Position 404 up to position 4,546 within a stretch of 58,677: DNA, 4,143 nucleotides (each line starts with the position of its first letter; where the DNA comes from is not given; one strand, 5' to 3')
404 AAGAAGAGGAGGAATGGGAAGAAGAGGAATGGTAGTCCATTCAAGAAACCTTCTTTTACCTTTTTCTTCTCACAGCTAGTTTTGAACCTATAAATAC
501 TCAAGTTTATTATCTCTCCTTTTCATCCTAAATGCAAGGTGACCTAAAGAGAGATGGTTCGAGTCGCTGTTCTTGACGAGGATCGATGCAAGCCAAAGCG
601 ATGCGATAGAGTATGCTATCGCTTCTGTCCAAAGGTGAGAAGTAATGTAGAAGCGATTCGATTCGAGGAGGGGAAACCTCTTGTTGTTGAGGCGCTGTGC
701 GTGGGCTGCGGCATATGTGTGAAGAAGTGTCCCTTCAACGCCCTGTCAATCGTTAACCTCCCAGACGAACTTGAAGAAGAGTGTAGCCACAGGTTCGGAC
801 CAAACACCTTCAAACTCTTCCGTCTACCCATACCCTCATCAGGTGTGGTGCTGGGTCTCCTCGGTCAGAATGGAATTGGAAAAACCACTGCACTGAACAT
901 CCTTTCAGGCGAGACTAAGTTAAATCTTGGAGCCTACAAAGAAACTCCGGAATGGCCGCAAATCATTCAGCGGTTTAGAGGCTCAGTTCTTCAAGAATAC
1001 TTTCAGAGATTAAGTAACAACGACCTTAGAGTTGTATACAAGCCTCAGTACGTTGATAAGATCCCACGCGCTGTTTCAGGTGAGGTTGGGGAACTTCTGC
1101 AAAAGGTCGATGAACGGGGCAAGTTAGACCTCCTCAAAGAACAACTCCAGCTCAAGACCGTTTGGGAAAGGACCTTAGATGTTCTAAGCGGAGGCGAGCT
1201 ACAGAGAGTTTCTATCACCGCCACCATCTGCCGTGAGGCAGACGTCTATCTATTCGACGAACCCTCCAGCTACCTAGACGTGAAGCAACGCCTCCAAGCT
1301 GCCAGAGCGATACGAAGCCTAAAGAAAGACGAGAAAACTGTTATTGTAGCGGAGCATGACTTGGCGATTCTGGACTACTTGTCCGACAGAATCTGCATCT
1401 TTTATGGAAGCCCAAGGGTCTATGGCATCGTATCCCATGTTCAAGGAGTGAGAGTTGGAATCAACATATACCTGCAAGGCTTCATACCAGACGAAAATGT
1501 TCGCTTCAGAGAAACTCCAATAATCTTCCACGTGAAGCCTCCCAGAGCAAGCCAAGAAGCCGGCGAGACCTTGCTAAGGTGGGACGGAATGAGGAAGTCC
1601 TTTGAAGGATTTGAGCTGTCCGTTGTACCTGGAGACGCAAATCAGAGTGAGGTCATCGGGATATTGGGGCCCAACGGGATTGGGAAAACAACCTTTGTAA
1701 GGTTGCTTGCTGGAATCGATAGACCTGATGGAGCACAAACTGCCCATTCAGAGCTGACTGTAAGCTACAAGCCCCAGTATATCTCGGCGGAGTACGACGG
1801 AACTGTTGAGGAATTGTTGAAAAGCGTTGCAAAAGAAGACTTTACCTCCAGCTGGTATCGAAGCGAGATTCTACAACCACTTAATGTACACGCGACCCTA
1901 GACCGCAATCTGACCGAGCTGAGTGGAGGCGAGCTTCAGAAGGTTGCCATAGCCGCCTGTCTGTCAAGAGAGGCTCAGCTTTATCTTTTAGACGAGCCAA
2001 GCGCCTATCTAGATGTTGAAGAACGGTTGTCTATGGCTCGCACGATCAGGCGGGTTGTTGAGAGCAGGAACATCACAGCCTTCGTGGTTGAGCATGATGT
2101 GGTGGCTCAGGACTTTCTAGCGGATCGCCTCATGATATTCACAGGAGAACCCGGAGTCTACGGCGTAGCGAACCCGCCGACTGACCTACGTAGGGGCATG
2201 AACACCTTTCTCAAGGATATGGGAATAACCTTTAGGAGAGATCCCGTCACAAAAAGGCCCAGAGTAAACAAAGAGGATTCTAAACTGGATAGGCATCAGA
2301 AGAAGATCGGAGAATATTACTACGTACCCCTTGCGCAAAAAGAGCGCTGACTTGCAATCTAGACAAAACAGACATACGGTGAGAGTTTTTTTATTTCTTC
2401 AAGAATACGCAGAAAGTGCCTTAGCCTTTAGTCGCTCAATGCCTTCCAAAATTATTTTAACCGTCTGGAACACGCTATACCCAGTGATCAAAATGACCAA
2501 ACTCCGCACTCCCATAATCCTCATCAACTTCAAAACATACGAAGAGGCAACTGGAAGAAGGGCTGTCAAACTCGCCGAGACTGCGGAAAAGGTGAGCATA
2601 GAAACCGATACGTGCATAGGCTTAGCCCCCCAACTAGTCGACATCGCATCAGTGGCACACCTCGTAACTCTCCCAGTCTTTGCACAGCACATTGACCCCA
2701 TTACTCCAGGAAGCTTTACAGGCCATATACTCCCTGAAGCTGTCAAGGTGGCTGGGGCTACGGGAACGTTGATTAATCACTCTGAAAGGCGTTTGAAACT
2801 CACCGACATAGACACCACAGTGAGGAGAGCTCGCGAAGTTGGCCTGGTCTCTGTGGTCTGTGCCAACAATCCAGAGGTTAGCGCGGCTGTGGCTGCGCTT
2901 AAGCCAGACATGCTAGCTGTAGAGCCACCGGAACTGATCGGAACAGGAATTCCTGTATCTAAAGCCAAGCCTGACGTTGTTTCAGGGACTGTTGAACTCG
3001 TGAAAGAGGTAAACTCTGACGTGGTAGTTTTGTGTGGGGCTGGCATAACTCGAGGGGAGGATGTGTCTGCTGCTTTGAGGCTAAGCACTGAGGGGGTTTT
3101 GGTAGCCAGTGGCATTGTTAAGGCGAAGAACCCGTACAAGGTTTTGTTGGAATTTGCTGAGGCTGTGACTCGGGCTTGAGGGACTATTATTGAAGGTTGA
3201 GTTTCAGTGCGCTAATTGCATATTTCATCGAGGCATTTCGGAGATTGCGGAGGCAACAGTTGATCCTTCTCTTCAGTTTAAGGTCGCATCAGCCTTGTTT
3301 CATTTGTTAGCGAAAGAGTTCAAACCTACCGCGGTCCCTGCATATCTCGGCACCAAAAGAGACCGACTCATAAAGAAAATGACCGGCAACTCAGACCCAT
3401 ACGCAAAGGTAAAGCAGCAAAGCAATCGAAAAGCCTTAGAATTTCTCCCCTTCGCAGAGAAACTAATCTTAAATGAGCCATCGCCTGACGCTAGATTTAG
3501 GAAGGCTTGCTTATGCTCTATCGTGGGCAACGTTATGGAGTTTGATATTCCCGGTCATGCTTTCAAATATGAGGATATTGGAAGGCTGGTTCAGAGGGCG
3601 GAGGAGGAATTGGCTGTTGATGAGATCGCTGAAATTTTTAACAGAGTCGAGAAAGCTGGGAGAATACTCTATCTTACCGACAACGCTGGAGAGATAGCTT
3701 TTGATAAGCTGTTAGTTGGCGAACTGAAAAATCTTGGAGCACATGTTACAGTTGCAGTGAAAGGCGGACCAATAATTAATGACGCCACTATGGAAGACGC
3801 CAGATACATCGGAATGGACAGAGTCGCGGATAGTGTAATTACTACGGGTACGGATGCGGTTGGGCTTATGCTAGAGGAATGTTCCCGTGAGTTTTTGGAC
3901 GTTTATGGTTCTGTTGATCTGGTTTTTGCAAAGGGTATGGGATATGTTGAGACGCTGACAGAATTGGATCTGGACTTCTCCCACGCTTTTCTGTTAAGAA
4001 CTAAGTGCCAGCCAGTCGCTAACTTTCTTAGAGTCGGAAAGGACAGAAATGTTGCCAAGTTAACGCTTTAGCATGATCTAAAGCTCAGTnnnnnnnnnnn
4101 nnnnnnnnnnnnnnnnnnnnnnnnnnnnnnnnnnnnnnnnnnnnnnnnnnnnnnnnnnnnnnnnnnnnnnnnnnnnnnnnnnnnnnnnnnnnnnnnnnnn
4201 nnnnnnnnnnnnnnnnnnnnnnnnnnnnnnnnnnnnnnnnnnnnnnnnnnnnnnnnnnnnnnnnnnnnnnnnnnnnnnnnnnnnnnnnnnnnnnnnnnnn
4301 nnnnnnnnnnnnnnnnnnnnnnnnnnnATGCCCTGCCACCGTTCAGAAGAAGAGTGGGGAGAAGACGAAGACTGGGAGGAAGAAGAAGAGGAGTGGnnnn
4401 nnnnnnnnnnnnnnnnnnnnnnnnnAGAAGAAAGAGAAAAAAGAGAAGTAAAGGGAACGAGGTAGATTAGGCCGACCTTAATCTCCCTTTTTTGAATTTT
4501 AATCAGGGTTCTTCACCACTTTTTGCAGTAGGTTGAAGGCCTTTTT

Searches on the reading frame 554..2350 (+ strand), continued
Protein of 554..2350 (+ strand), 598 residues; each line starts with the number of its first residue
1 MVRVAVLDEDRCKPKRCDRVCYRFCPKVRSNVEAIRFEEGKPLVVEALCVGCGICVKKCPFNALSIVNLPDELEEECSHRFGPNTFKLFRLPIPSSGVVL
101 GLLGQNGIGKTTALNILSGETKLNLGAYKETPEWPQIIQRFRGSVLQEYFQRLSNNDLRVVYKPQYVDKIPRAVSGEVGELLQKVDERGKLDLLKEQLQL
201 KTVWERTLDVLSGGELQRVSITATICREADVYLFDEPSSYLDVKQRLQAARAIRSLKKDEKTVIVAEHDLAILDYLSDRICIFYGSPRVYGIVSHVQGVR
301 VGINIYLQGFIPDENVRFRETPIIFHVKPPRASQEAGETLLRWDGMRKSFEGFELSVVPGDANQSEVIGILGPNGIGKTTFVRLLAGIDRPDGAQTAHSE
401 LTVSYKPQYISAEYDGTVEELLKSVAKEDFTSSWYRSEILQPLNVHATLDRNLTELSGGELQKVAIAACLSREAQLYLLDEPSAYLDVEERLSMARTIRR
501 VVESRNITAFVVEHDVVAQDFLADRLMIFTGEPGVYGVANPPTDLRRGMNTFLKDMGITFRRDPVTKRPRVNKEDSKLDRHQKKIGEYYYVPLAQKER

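Call 58: find_encoding_contigs(protein=P0040, flank=8000, max_places=1)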
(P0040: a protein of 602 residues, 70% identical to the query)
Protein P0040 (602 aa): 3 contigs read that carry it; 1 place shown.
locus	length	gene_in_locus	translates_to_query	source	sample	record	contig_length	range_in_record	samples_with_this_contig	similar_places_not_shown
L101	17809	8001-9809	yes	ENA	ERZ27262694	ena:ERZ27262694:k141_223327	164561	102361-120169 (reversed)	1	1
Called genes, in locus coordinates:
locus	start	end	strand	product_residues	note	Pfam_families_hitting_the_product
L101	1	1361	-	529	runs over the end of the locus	PF01702:TGT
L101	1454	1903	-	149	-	PF01423:LSM (weak), PF14894:Lsm_C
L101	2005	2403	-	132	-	PF16992:RNA_pol_RpbG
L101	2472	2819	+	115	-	-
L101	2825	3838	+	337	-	PF01935:DUF87, PF05872:HerA_C (faint), PF13401:AAA_22 (faint)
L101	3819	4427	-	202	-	PF13238:AAA_18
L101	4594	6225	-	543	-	PF00118:Cpn60_TCP1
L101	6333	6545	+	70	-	PF00833:Ribosomal_S17e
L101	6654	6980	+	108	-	PF09138:Urm1 (weak), PF02597:ThiS (weak)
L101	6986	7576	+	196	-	-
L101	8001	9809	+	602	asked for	PF04068:Fer4_RLI, PF00037:Fer4 (weak), PF02463:SMC_N (faint), PF00005:ABC_tran, PF13304:AAA_21 (faint), PF00005:ABC_tran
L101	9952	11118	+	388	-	PF01950:FBPase_3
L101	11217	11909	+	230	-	PF00121:TIM, PF00218:IGPS (faint)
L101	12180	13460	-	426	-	PF01545:Cation_efflux, PF16916:ZT_dimer (weak), PF02579:Nitro_FeMo-Co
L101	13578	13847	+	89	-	-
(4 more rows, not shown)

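Call 61: find_homologous_proteins(query=L099:8001-9809:+, max_evalue=1e-150)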
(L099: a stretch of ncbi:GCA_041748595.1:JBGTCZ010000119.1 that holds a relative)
Query L099:8001-9809:+ (602 aa): 6070 proteins with E <= 1e-150 among 8000 candidates; the best 120 are listed.
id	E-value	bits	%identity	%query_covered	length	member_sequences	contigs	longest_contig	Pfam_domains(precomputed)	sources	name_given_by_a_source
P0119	0.0e+0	1349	100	100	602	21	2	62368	PF13173.13,PF07693.21,PF04068.21,PF00004.36,PF13238.13,PF13304.13,PF12797.13,PF00005.34,PF13175.13,PF00037.33,PF13476.13,PF00910.29,PF02463.26,PF13237.12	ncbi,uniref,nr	ncbi:MAG: ribosome biogenesis/translation initiation ATPase RLI [Acidianus infernus]|uniref:ribosome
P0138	0.0e+0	1271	92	100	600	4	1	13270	PF13173.13,PF07693.21,PF12797.13,PF04068.21,PF00005.34,PF13175.13,PF00037.33,PF13476.13,PF02463.26,PF13304.13,PF24389.2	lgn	-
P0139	0.0e+0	1152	83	100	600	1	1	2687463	PF12797.13,PF04068.21,PF00005.34,PF00037.33,PF13476.13,PF00004.36,PF02463.26,PF13237.12,PF13187.12,PF13304.13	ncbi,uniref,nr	ncbi:ribosome biogenesis/translation initiation ATPase RLI [Acidianus manzaensis]|uniref:Ribosome bi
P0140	0.0e+0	1145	82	100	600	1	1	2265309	PF12797.13,PF04068.21,PF00005.34,PF00037.33,PF00004.36,PF02463.26,PF13237.12,PF13304.13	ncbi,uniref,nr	ncbi:ribosome biogenesis/translation initiation ATPase RLI [Acidianus sulfidivorans JP7]|uniref:Ribo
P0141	0.0e+0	1114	80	100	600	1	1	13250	PF07693.21,PF04068.21,PF00004.36,PF13304.13,PF12797.13,PF00005.34,PF13175.13,PF00037.33,PF13476.13,PF02463.26,PF13237.12,PF20720.4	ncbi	-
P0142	0.0e+0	1112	80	100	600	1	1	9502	PF14697.12,PF13173.13,PF04068.21,PF00005.34,PF00037.33,PF00004.36,PF13238.13,PF02463.26,PF13304.13,PF20720.4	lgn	-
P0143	0.0e+0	1109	80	100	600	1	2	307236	PF07693.21,PF12797.13,PF04068.21,PF00005.34,PF13175.13,PF00037.33,PF13401.13,PF02463.26,PF13237.12,PF13304.13,PF20720.4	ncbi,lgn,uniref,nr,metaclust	ncbi:MAG: ATPase RIL [Candidatus Aramenus sulfurataquae]|uniref:ATPase n=2 Tax=Candidatus Aramenus s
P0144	0.0e+0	1108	80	100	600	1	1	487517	PF07693.21,PF12797.13,PF04068.21,PF00005.34,PF13175.13,PF00037.33,PF13401.13,PF02463.26,PF13237.12,PF13304.13,PF20720.4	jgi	jgi:ATP-binding cassette subfamily E protein 1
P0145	0.0e+0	1108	80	100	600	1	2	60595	PF07693.21,PF12797.13,PF04068.21,PF00005.34,PF13175.13,PF00037.33,PF13401.13,PF02463.26,PF13237.12,PF13304.13,PF20720.4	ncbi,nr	ncbi:MAG: ribosome biogenesis/translation initiation ATPase RLI [Candidatus Aramenus sp.]|nr:ribosom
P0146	0.0e+0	1108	80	100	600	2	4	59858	PF07693.21,PF04068.21,PF00005.34,PF13175.13,PF00037.33,PF13476.13,PF12838.13,PF02463.26,PF13237.12,PF13304.13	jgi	jgi:ATP-binding cassette subfamily E protein 1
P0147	0.0e+0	1107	80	100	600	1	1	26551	PF07693.21,PF12797.13,PF04068.21,PF00005.34,PF13175.13,PF00037.33,PF13401.13,PF02463.26,PF13237.12,PF13304.13,PF20720.4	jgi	-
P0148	0.0e+0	1104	79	100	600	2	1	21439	PF07693.21,PF04068.21,PF19993.6,PF13304.13,PF12797.13,PF00005.34,PF13175.13,PF00037.33,PF13476.13,PF05729.19,PF02463.26,PF13237.12,PF20720.4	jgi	jgi:ATP-binding cassette subfamily E protein 1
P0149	0.0e+0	1104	80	100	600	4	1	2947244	PF07693.21,PF12797.13,PF04068.21,PF00005.34,PF13175.13,PF00037.33,PF13476.13,PF02463.26,PF13304.13,PF20720.4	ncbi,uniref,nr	ncbi:ribosome biogenesis/translation initiation ATPase RLI [Acidianus brierleyi]|uniref:Ribosome bio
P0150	0.0e+0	1065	76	100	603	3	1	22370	PF13173.13,PF04068.21,PF00005.34,PF00037.33,PF02463.26,PF13304.13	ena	-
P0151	0.0e+0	1062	77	100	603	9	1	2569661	PF13173.13,PF04068.21,PF00005.34,PF00037.33,PF13476.13,PF02463.26,PF13304.13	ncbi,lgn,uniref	ncbi:ribosome biogenesis/translation initiation ATPase RLI [Sulfurisphaera javensis]|uniref:Ribosome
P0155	0.0e+0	1049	74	100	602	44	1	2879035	PF13173.13,PF12797.13,PF04068.21,PF00005.34,PF00037.33,PF00004.36,PF02463.26,PF13237.12,PF13304.13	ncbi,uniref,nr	ncbi:ribosome biogenesis/translation initiation ATPase RLI [Saccharolobus shibatae]|uniref:ribosome 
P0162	0.0e+0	1031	73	100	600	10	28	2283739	PF14697.12,PF07693.21,PF04068.21,PF00005.34,PF00037.33,PF00004.36,PF02463.26,PF13304.13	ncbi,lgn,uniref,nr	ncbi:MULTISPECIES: ribosome biogenesis/translation initiation ATPase RLI [Metallosphaera]|uniref:ABC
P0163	0.0e+0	1025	73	100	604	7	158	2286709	PF13173.13,PF04068.21,PF00005.34,PF13175.13,PF00037.33,PF02463.26,PF13237.12,PF13304.13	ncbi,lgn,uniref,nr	ncbi:ribosome biogenesis/translation initiation ATPase RLI [Sulfolobus acidocaldarius]|uniref:RNase 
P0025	1.6e-221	755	55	100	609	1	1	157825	PF13173.13,PF04068.21,PF12837.13,PF00005.34,PF00037.33,PF02463.26,PF13237.12,PF13187.12,PF13304.13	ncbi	-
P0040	3.8e-219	748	55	99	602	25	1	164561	PF04068.21,PF00005.34,PF00037.33,PF02463.26,PF13304.13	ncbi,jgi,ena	-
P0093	9.1e-214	730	55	98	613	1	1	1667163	PF14697.12,PF04068.21,PF12837.13,PF12838.13,PF00004.36,PF13401.13,PF03215.22,PF13304.13,PF13191.13,PF00005.34,PF00037.33,PF25160.2,PF02463.26,PF13237.12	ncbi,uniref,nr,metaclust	ncbi:ribosome biogenesis/translation initiation ATPase RLI [Hyperthermus butylicus]|uniref:RNase L i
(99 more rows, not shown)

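Call 62: find_encoding_contigs(protein=P0163, flank=4000, max_places=1)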
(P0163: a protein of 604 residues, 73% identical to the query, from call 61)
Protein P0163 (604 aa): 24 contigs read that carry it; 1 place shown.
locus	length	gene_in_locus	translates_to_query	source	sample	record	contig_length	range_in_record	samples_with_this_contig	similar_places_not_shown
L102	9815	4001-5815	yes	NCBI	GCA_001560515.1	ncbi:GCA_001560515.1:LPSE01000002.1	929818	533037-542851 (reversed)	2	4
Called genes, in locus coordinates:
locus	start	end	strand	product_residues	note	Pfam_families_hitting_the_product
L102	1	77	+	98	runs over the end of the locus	-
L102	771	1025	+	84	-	-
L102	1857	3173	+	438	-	PF00083:Sugar_tr, PF07690:MFS_1, PF00083:Sugar_tr (weak), PF07690:MFS_1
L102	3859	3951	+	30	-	-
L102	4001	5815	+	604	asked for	PF04068:Fer4_RLI, PF13237:Fer4_10 (faint), PF00037:Fer4 (weak), PF00005:ABC_tran, PF02463:SMC_N (faint), PF13175:AAA_15 (faint), PF13173:AAA_14 (faint), PF00005:ABC_tran, +1 more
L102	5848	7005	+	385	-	PF01950:FBPase_3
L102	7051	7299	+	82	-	PF00833:Ribosomal_S17e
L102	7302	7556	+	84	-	PF02597:ThiS (weak), PF09138:Urm1 (weak)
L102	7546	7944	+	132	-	-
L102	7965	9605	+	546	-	PF02534:T4SS-DNA_transf (faint), PF01935:DUF87, PF05872:HerA_C (faint), PF10412:TrwB_AAD_bind (faint), PF12846:AAA_10 (faint), PF05707:Zot (faint)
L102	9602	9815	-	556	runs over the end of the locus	PF00118:Cpn60_TCP1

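Call 63: find_encoding_contigs(protein=P0155, flank=4000, max_places=1)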
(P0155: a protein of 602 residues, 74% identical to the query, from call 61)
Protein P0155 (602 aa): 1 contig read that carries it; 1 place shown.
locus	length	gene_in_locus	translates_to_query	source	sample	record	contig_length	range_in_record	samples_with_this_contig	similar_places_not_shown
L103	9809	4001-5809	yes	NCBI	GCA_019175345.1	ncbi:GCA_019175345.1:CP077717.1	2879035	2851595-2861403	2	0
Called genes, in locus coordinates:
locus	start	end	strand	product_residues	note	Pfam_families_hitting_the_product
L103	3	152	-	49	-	-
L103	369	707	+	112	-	PF09645:F-112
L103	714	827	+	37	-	-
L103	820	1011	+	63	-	PF20940:SSV1_D-63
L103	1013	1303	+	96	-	-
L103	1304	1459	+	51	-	PF01402:RHH_1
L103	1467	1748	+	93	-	PF22194:WHD_F93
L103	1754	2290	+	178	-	-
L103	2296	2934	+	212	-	PF12187:VirArc_Nuclease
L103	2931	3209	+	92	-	-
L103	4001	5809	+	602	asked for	PF04068:Fer4_RLI, PF13237:Fer4_10 (faint), PF00037:Fer4, PF12797:Fer4_2 (weak), PF02463:SMC_N (faint), PF00004:AAA (faint), PF00005:ABC_tran, PF00005:ABC_tran, +2 more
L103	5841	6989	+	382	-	PF01950:FBPase_3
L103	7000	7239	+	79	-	PF00833:Ribosomal_S17e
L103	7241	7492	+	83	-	PF09138:Urm1 (weak)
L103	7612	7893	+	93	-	-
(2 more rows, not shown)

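Call 64: find_encoding_contigs(protein=P0162, flank=4000, max_places=1)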
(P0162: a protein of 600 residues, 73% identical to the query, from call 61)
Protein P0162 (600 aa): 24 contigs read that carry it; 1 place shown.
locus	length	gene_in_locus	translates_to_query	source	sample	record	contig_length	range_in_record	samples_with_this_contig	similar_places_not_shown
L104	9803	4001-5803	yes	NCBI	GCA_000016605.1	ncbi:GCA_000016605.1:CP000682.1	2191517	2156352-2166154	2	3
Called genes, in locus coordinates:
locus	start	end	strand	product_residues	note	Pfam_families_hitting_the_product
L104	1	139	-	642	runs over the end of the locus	PF17214:KH_TffA, PF00753:Lactamase_B, PF16661:Lactamase_B_6, PF23023:Anti-Pycsar_Apyc1 (faint), PF12706:Lactamase_B_2, PF10996:Beta-Casp, PF07521:RMMBL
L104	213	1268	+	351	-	PF00465:Fe-ADH, PF13685:Fe-ADH_2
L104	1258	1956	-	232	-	PF00254:FKBP_C, PF22199:FKBP26_IF, PF18046:FKBP26_C (weak)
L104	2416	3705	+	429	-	PF05221:AdoHcyase, PF00670:AdoHcyase_NAD, PF02826:2-Hacid_dh_C (weak), PF07991:KARI_N (weak)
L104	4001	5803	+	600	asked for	PF04068:Fer4_RLI, PF14697:Fer4_21 (weak), PF00037:Fer4 (weak), PF07693:KAP_NTPase (faint), PF00004:AAA (faint), PF00005:ABC_tran, PF02463:SMC_N (faint), PF00005:ABC_tran, +1 more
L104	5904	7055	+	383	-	PF01950:FBPase_3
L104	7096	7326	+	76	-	PF00833:Ribosomal_S17e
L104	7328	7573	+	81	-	PF09138:Urm1 (weak)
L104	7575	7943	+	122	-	-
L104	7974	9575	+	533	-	PF01935:DUF87, PF05872:HerA_C (faint)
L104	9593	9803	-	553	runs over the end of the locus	PF00118:Cpn60_TCP1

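Call 89: search_protein_families(library=pfam, proteins=[L032:5131-5520:-, L032:5536-5757:-, L060:8481-8912:+, L097:7095-7610:+, L102:7546-7944:+], max_evalue=0.1)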
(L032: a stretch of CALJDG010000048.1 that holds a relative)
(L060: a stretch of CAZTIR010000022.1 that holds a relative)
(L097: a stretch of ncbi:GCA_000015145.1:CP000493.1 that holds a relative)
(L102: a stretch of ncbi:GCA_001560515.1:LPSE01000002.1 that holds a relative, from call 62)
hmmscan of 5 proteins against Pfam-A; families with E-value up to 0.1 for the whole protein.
L032:5131-5520:- (129 aa): 2 families
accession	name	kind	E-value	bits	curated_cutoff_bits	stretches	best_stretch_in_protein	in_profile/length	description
PF08241.18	Methyltransf_11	-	0.0027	18.8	21.2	1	7-56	45-94/95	Methyltransferase domain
PF13649.12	Methyltransf_25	-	0.0055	17.8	27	1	7-53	49-97/97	Methyltransferase domain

L032:5536-5757:- (73 aa): 7 families
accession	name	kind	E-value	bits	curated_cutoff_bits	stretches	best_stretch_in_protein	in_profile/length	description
PF13489.12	Methyltransf_23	-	3.2e-05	24.1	27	1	22-60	10-47/164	Methyltransferase domain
PF07021.18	MetW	-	0.0046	17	21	1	28-54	7-33/193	Methionine biosynthesis protein MetW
PF05175.20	MTS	-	0.01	15.9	23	1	34-56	31-53/170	Methyltransferase small domain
PF13847.12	Methyltransf_31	-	0.026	14.6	27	1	35-72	4-41/145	Methyltransferase domain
PF13649.12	Methyltransf_25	-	0.036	15.2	27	1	38-67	1-29/97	Methyltransferase domain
PF23525.1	Methyltransf_36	-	0.044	13.4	27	1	37-53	43-59/268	AprA MT2-like domain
PF07757.19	AdoMet_MTase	-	0.05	14.3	27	1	35-59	62-85/115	Predicted AdoMet-dependent methyltransferase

L060:8481-8912:+ (143 aa): 0 families

L097:7095-7610:+ (171 aa): 1 family
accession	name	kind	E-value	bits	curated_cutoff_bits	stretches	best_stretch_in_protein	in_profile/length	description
PF08617.15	CGI-121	-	0.0031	18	25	1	64-147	33-119/159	Kinase binding protein CGI-121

L102:7546-7944:+ (132 aa): 0 families

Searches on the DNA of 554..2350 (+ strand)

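Call 75: search_rna_families(sources=[L097, L098, L100, L101, L066, L059], threshold=gathering)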
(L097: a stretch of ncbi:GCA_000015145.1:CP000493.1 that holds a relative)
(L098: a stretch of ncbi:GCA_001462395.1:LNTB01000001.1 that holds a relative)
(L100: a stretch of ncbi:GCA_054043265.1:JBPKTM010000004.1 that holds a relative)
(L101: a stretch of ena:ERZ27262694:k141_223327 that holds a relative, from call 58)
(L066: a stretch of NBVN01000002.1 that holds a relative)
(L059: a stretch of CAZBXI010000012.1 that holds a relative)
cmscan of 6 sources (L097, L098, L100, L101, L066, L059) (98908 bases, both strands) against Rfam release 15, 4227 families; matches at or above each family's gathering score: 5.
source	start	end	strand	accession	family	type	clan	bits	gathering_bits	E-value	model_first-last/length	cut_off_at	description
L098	13711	13785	+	RF00005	tRNA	Gene; tRNA;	CL00001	68.5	29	1.2e-12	1-71/71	no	tRNA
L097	1985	2069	+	RF00005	tRNA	Gene; tRNA;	CL00001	56.7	29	2.2e-09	1-71/71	no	tRNA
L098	2308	2392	+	RF00005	tRNA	Gene; tRNA;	CL00001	56.7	29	2.2e-09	1-71/71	no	tRNA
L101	12053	12127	+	RF00005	tRNA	Gene; tRNA;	CL00001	56.7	29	2.2e-09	1-71/71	no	tRNA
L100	11932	12006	+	RF00005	tRNA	Gene; tRNA;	CL00001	53.6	29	1.6e-08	1-71/71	no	tRNA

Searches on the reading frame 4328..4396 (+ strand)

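Call 15: search_protein_families(library=ncbifam, proteins=[window:4328-4396:+], max_evalue=10)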
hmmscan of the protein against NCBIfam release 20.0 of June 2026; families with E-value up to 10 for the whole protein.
seq(23 aa): 0 families

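Call 17: search_protein_families(library=pfam, proteins=[window:4328-4396:+], max_evalue=10)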
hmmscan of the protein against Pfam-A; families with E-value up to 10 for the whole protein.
seq(23 aa): 1 family
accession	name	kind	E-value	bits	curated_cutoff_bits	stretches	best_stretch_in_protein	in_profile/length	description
PF05350.17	GSK-3_bind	-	3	7.6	25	1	1-22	1-22/238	Glycogen synthase kinase-3 binding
